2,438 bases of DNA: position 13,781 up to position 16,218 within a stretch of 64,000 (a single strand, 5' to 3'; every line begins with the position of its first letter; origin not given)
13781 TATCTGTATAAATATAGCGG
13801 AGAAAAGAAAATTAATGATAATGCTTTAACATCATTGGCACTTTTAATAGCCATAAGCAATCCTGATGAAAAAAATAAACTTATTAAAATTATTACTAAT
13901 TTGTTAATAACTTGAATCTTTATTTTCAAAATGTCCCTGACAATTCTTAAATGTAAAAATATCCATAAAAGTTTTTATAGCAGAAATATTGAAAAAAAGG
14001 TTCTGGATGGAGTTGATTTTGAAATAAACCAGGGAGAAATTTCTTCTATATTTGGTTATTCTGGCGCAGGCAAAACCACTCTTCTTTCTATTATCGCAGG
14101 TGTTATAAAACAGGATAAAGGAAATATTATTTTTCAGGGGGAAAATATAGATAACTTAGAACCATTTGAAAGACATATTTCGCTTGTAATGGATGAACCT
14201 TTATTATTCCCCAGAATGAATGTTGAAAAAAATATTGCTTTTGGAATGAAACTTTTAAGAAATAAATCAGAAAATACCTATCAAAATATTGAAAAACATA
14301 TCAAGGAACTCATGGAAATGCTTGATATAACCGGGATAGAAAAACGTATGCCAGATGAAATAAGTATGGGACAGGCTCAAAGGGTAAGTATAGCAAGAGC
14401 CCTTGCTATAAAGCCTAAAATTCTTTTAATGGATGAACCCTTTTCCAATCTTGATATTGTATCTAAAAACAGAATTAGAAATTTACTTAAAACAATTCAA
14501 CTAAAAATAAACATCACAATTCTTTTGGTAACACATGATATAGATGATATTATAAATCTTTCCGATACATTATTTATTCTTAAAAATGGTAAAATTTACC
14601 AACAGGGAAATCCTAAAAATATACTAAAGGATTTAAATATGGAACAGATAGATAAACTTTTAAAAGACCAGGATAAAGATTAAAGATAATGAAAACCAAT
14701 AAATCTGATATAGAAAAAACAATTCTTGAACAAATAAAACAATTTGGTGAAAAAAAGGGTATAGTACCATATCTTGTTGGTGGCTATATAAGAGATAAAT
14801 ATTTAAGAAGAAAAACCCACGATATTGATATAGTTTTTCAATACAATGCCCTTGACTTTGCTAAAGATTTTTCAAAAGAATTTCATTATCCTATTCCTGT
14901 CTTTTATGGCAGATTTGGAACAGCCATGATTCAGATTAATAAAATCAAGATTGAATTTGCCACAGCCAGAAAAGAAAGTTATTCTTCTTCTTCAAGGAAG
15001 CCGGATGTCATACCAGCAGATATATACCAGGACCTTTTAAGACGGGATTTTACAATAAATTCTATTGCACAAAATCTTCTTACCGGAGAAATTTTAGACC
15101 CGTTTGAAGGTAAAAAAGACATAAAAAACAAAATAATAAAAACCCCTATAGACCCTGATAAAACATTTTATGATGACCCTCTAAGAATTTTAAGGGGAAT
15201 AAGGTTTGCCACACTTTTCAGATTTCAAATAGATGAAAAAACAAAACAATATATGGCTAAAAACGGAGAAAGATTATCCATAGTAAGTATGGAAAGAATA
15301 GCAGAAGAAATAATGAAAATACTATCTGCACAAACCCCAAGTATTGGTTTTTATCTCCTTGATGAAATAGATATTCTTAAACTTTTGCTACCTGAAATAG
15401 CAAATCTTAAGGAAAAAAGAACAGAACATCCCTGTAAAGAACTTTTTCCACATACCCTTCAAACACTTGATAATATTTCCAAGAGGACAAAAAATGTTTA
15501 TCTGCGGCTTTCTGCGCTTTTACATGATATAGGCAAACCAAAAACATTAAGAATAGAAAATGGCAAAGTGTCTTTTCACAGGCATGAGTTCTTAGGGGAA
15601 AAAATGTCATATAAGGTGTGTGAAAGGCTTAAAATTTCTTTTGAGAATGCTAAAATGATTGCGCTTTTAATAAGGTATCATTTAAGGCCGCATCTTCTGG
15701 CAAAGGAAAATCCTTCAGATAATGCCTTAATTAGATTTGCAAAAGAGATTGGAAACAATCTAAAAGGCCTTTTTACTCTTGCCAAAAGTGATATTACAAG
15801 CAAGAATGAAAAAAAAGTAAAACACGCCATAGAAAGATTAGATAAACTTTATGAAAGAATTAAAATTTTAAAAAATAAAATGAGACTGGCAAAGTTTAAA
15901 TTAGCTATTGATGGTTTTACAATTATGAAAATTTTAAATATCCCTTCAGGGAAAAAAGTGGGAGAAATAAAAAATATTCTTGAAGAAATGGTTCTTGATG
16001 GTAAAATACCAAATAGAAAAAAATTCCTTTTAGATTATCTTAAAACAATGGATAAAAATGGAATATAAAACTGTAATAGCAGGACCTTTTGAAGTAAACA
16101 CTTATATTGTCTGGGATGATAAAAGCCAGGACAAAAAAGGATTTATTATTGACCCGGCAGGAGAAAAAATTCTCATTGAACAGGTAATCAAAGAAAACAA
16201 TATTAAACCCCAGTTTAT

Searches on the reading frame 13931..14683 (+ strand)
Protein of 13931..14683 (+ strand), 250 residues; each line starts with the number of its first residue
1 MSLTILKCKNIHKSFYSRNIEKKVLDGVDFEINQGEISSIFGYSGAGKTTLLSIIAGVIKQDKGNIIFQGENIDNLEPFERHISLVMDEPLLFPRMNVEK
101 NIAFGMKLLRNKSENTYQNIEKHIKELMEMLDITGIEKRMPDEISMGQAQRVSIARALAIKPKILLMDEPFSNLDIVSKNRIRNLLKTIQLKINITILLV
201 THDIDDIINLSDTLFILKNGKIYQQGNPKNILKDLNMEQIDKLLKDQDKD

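Call 3: search_protein_families(library=pfam, proteins=[window:13931-14683:+], max_evalue=0.1)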
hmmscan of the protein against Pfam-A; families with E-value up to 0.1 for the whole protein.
window:13931-14683:+ (250 aa): 10 families
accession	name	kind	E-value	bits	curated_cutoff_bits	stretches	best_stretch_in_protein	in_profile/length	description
PF00005.33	ABC_tran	-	7.6e-34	117.7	25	1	25-171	1-136/137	ABC transporter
PF13304.12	AAA_21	-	9.3e-08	32.9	27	1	153-203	247-299/304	AAA domain, putative AbiEii toxin, Type IV TA system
PF13555.12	AAA_29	-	0.0093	16.1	27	1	25-53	12-40/61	P-loop containing region of AAA domain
PF03193.22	RsgA_GTPase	-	0.013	15.7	30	1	22-66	94-137/174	RsgA GTPase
PF02463.25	SMC_N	-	0.018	14.9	40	1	36-203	25-198/220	RecF/RecN/SMC N terminal domain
PF01926.29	MMR_HSR1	-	0.027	15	21.9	0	40-61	4-24/113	50S ribosome-binding GTPase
PF01637.24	ATPase_2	-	0.031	14.5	33.2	1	33-126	18-111/225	ATPase domain predominantly from Archaea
PF09818.15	ABC_ATPase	-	0.038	13.4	23.2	0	146-213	160-242/283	P-loop domain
PF13604.12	AAA_30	-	0.039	14.1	27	1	37-67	20-50/191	AAA domain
PF25199.1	nSTAND_NTPase5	-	0.088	13.1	34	0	17-73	21-80/145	Novel STAND NTPase 5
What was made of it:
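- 13931..14683 (+): modC, the cognate ABC ATPase; nucleotide-binding domain only (250 aa). ABC_tran E 7.6e-34 (call 3).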

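Call 5: search_protein_families(library=ncbifam, proteins=[window:13931-14683:+], max_evalue=0.1)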
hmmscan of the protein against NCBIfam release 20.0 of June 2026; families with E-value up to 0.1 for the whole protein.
window:13931-14683:+ (250 aa): 197 families (the best 25 are shown)
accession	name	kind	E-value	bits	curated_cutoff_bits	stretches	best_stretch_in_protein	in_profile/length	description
NF043075.1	MMSYN1_0197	equivalog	8.6e-62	209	550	1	5-234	2-223/341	spermidine/putrescine ABC transporter ATP-binding protein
NF040840.2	tungstate_WtpC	equivalog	3e-61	207.6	440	1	18-243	9-230/347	tungstate ABC transporter ATP-binding protein WtpC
NF040933.2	ABC_arch_GlcV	equivalog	3.4e-61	207.1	450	1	7-245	4-243/357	glucose ABC transporter ATP-binding protein GlcV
TIGR03265.1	PhnT2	equivalog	1.9e-60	205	457.7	1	5-234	4-225/353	putative 2-aminoethylphosphonate ABC transporter ATP-binding protein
NF006987.0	PRK09452.1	equivalog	4e-58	196.9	482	1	4-233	16-237/378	spermidine/putrescine ABC transporter ATP-binding protein PotA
TIGR00968.1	3a0106s01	subfamily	1.6e-57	194.8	342.75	1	9-234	4-221/237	sulfate ABC transporter ATP-binding protein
NF008513.0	PRK11432.1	equivalog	9.2e-57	192.5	496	1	6-238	7-231/351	ferric ABC transporter ATP-binding protein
TIGR01187.1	potA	subfamily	8e-56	189.5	355.6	1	40-235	1-192/325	polyamine ABC transporter ATP-binding protein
NF008105.0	PRK10851.1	equivalog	2.4e-55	187.7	502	1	8-234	5-227/362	sulfate/thiosulfate ABC transporter ATP-binding protein CysA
TIGR01186.1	proV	subfamily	4e-52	177.5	326.6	1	22-248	6-234/363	betaine/proline/choline family ABC transporter ATP-binding protein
NF008653.0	PRK11650.1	subfamily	4e-52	177.4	432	1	5-233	3-224/357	sn-glycerol-3-phosphate ABC transporter ATP-binding protein UgpC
TIGR03258.1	PhnT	equivalog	9.6e-50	169.6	499.15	1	21-232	20-228/359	2-aminoethylphosphonate ABC transport system ATP-binding subunit PhnT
TIGR02142.1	modC_ABC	equivalog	1.7e-49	169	285.05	1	28-240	16-228/353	molybdenum ABC transporter ATP-binding protein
NF040729.1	ABC_ATP_SaoA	equivalog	1.7e-49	168.5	360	1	6-222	2-213/248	ABC transporter ATP-binding protein SaoA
TIGR04521.1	ECF_ATPase_2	equivalog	2.3e-47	161.4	330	1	8-236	3-237/279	energy-coupling factor transporter ATPase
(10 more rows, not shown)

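Call 6: search_protein_families(library=padloc, proteins=[window:13931-14683:+], max_evalue=0.1)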
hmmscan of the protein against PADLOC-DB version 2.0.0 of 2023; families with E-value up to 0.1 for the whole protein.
window:13931-14683:+ (250 aa): 7 families
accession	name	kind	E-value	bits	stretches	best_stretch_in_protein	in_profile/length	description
PDLC04135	mad3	-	1.3e-29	101.9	2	100-220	206-340/374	mads_3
PDLC04140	mad8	-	3.4e-12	44.5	1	22-208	14-238/314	mads_8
PDLC02980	AriA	-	7.2e-07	27.5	2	156-203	253-299/304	-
PDLC04164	AriA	-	5.1e-06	24.2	2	28-63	20-55/253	-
PDLC02914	ATPase-Toprim_I-B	-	0.0003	18.1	1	142-219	183-261/443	-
PDLC04889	PDC-S06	-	0.0019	14.8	1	157-212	435-491/693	-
PDLC02739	PbeC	-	0.012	12.4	0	37-54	30-47/644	PbeC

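Call 12: find_encoding_contigs(protein=window:13931-14683:+, flank=8000, max_places=10)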
Protein window:13931-14683:+ (250 aa): 23 contigs read that carry it; 7 places shown.
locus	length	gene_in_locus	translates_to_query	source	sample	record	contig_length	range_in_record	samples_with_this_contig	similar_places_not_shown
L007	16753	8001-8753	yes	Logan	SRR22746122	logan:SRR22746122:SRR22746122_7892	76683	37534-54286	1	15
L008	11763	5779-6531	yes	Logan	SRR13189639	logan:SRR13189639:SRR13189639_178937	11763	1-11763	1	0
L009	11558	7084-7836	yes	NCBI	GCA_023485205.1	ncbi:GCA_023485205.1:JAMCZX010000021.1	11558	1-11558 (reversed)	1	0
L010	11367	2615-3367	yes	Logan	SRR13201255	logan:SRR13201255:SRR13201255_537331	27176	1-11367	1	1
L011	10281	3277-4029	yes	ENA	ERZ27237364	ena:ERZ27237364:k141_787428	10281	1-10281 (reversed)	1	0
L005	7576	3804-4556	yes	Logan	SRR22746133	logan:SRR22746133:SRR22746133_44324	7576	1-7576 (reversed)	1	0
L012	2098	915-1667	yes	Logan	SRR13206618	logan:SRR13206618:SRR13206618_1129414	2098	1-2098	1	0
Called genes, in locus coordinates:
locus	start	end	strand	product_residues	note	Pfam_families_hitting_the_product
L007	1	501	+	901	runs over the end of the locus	PF13510:Fer2_4, PF10588:NADH-G_4Fe-4S_3, PF12838:Fer4_7 (weak), PF22117:Fer4_Nqo3, PF00037:Fer4 (weak), PF04879:Molybdop_Fe4S4, PF00384:Molybdopterin, PF01568:Molydop_binding, +2 more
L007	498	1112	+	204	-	PF12804:NTP_transf_3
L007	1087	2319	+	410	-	PF03453:MoeA_N, PF00994:MoCF_biosynth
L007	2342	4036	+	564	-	PF01268:FTHFS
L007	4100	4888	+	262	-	PF01547:SBP_bac_1, PF13531:SBP_bac_11, PF13416:SBP_bac_8 (faint)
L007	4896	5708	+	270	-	PF00528:BPD_transp_1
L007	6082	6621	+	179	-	PF01909:NTP_transf_2 (weak), PF18765:Polbeta (weak)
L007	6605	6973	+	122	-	-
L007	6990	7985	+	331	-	PF13310:Virulence_RhuM, PF02661:Fic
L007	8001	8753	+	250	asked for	PF00005:ABC_tran, PF13304:AAA_21 (faint)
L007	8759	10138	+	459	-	PF01743:PolyA_pol, PF12627:PolyA_pol_RNAbd, PF01966:HD, PF13735:tRNA_NucTran2_2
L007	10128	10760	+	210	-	PF00753:Lactamase_B, PF23023:Anti-Pycsar_Apyc1 (weak)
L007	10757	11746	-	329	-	PF00520:Ion_trans (faint), PF07885:Ion_trans_2, PF02254:TrkA_N, PF06241:Castor_Poll_mid (weak), PF02080:TrkA_C (weak)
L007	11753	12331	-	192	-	PF01227:GTP_cyclohydroI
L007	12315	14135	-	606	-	PF06480:FtsH_ext, PF06068:TIP49 (weak), PF00004:AAA, PF07728:AAA_5 (weak), PF17862:AAA_lid_3, PF01434:Peptidase_M41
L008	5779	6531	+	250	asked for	PF00005:ABC_tran, PF13304:AAA_21 (faint)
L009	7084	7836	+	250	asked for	PF00005:ABC_tran, PF13304:AAA_21 (faint)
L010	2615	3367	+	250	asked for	PF00005:ABC_tran, PF13304:AAA_21 (faint)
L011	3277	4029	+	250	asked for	PF00005:ABC_tran, PF13304:AAA_21 (faint)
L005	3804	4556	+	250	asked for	PF00005:ABC_tran, PF13304:AAA_21 (faint)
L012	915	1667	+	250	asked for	PF00005:ABC_tran, PF13304:AAA_21 (faint)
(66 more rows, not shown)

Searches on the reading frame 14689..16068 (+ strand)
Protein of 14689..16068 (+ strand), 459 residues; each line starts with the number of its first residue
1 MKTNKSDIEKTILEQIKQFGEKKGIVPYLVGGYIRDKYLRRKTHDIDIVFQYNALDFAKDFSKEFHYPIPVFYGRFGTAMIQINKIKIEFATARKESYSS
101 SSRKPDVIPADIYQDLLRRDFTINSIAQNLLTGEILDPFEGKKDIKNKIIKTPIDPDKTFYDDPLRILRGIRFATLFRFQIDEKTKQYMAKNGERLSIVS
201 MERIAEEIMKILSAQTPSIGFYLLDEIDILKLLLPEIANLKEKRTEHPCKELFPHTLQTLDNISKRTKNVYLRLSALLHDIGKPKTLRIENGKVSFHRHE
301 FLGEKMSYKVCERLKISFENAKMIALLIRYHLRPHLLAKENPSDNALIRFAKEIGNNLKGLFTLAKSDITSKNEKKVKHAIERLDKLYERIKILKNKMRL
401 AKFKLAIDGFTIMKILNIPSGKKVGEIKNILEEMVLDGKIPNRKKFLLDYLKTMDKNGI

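Call 3: search_protein_families(library=pfam, proteins=[window:14689-16068:+], max_evalue=0.1)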
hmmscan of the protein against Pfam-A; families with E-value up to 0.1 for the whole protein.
window:14689-16068:+ (459 aa): 5 families
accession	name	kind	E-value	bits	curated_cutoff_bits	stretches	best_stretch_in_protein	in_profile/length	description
PF01743.26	PolyA_pol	-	3.8e-29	102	23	1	28-150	2-125/126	Poly A polymerase head domain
PF12627.12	PolyA_pol_RNAbd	-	2.8e-17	62.7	22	1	179-239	2-62/64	Probable RNA and SrmB- binding site of polymerase A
PF01966.28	HD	-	1.2e-10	42.1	22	1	255-347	4-105/116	HD domain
PF13735.12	tRNA_NucTran2_2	-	9.6e-08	32.6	27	1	375-450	81-148/149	tRNA nucleotidyltransferase domain 2 putative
PF05153.21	MIOX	-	0.043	13.8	25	0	254-283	61-91/249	Myo-inositol oxygenase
